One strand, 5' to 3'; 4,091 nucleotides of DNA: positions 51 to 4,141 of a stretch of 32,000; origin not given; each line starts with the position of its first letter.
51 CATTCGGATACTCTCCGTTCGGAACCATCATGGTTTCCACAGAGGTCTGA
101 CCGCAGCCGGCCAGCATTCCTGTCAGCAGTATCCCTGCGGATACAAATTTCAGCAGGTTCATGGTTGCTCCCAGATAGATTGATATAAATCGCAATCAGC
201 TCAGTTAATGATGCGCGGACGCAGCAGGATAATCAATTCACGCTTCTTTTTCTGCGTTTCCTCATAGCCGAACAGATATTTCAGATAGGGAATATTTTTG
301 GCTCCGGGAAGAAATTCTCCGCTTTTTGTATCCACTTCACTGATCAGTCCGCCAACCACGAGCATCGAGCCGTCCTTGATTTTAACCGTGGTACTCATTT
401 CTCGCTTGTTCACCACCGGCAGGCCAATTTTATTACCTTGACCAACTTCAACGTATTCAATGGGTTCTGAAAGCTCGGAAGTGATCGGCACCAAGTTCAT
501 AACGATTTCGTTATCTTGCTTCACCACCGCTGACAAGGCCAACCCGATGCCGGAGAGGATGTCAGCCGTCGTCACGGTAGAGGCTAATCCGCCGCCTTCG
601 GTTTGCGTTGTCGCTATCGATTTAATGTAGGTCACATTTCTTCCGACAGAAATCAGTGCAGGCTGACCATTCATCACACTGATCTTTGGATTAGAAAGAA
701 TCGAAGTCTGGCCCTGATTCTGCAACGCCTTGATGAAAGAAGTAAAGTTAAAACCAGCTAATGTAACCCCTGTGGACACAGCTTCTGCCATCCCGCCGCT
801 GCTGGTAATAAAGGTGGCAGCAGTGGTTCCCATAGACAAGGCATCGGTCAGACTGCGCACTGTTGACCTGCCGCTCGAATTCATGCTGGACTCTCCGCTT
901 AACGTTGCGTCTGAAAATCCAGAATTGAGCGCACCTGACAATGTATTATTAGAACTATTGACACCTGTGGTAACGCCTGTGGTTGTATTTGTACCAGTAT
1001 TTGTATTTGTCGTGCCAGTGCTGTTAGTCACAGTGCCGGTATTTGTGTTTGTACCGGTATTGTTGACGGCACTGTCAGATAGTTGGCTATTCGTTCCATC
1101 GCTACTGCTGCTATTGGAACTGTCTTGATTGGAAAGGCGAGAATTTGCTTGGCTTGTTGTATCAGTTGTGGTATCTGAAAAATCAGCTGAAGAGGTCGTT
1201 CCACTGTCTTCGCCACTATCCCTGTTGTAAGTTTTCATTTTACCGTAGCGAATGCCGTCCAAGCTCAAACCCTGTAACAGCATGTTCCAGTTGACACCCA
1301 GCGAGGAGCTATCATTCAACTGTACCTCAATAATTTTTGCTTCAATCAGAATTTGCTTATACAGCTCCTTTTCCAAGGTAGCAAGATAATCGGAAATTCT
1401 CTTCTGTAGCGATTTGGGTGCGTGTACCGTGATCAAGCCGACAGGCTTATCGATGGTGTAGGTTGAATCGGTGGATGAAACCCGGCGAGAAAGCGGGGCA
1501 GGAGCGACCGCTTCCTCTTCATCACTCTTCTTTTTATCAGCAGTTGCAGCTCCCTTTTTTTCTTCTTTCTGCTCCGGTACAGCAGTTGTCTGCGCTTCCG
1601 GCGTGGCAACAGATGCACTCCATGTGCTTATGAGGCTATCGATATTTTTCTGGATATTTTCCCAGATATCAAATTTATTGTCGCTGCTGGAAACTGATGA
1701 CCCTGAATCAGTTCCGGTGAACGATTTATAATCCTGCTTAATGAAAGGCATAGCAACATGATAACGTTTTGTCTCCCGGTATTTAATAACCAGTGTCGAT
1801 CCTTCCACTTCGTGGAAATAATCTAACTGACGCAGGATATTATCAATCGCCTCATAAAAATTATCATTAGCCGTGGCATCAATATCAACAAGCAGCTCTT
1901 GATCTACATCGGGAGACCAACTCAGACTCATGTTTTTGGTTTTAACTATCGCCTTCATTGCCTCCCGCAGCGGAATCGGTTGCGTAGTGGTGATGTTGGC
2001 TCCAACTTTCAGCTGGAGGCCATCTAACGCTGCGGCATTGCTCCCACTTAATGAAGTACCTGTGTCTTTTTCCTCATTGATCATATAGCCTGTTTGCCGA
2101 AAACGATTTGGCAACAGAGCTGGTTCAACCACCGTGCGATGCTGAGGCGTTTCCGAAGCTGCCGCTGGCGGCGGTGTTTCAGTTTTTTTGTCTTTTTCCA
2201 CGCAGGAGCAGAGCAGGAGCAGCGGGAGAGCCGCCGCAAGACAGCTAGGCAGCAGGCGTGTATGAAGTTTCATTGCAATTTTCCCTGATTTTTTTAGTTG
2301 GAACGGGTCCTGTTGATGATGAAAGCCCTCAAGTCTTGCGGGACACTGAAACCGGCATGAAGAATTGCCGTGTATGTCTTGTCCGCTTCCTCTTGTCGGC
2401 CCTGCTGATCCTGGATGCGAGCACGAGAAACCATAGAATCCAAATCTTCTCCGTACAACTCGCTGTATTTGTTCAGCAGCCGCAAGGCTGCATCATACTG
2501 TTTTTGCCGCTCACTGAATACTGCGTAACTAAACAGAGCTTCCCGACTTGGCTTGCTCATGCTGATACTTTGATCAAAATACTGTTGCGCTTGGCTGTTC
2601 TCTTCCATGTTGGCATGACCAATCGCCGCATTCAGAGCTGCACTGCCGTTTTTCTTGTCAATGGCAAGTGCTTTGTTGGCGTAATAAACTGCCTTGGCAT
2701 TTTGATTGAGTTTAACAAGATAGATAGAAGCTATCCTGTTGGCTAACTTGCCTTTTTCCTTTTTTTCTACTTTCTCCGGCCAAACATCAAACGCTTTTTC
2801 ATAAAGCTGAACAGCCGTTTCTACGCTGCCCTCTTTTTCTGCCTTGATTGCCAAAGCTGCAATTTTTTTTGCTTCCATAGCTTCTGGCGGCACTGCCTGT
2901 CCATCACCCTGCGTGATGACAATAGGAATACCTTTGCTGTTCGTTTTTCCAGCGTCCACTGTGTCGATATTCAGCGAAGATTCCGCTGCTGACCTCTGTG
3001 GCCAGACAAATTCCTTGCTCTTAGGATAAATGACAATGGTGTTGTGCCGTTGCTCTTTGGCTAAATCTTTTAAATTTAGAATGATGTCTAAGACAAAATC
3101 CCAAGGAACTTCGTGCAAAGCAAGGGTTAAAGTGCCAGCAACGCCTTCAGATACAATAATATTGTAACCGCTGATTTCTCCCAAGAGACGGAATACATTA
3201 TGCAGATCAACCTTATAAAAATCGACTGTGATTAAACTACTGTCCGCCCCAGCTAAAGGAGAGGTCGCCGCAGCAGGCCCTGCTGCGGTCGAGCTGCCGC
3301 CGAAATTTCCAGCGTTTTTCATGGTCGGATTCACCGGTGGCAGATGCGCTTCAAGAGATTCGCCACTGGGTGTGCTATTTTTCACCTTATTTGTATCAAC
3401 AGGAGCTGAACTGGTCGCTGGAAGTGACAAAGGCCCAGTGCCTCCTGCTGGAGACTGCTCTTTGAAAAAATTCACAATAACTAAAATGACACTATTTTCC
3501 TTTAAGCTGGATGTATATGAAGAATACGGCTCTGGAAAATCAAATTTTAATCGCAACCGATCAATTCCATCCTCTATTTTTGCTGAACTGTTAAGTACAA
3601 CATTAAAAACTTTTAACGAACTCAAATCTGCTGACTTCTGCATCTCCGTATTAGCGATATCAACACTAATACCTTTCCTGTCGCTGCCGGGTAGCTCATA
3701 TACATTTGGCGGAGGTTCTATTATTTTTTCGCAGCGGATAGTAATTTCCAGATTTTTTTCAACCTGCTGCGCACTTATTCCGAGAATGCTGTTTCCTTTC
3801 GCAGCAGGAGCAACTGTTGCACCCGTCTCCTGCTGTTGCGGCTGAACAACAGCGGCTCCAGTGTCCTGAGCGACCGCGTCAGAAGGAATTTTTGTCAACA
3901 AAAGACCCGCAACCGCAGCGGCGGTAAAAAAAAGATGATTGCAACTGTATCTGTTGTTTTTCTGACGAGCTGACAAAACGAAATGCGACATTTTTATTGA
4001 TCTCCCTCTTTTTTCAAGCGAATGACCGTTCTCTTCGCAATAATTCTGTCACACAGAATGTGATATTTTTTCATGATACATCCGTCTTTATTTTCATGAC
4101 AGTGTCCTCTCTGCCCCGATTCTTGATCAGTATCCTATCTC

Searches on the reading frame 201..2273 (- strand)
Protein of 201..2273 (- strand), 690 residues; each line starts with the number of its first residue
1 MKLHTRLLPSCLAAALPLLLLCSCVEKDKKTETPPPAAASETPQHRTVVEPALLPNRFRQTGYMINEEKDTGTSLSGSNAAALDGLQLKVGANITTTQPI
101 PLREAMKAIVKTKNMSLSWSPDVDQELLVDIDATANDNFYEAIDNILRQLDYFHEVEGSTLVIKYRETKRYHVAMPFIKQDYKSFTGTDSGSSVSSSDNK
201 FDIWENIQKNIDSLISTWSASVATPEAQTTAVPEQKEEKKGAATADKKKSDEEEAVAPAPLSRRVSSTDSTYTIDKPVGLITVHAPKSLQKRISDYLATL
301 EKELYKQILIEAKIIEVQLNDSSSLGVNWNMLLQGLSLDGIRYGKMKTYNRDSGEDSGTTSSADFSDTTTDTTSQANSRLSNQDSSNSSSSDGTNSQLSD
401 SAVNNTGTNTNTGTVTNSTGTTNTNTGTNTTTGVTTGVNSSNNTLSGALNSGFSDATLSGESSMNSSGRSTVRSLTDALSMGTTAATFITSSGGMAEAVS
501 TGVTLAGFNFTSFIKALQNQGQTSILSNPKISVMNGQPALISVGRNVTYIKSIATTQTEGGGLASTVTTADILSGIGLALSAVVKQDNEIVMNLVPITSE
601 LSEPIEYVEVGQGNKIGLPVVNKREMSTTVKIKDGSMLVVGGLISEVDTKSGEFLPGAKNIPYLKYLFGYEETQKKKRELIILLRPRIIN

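Call 64: search_protein_families(library=pfam, proteins=[window:201-2273:-], max_evalue=0.001)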
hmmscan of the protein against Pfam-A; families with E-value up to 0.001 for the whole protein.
window:201-2273:- (690 aa): 1 family
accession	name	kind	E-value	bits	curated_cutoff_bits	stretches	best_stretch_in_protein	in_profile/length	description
PF00263.26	Secretin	-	2.5e-35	122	27.5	1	516-689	1-168/169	Bacterial type II and III secretion system protein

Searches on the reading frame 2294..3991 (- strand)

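Call 64: search_protein_families(library=pfam, proteins=[window:2294-3991:-], max_evalue=0.001)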
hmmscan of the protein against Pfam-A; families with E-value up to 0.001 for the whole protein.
window:2294-3991:- (565 aa): 7 families
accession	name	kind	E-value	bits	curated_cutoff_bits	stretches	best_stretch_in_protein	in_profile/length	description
PF13424.12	TPR_12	-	8.8e-08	32.7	30.1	1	386-447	15-77/77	Tetratricopeptide repeat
PF25062.1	ARM_TT21_N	-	7e-07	29.6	40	1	409-515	93-200/222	Tetratricopeptide repeat protein 21 N-terminal ARM repeat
PF14559.12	TPR_19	-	2e-06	28.4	25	0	496-546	4-54/68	Tetratricopeptide repeat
PF07660.19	STN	-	5.6e-06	26.5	28.4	1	276-324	1-52/52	Secretin and TonB N terminus short domain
PF13428.12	TPR_14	-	4.1e-05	24.3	23.5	0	484-520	2-38/44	Tetratricopeptide repeat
PF13432.12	TPR_16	-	4.6e-05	24.2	32.7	0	455-509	3-57/65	Tetratricopeptide repeat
PF13181.12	TPR_8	-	0.00069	20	25.7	0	418-448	5-34/34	Tetratricopeptide repeat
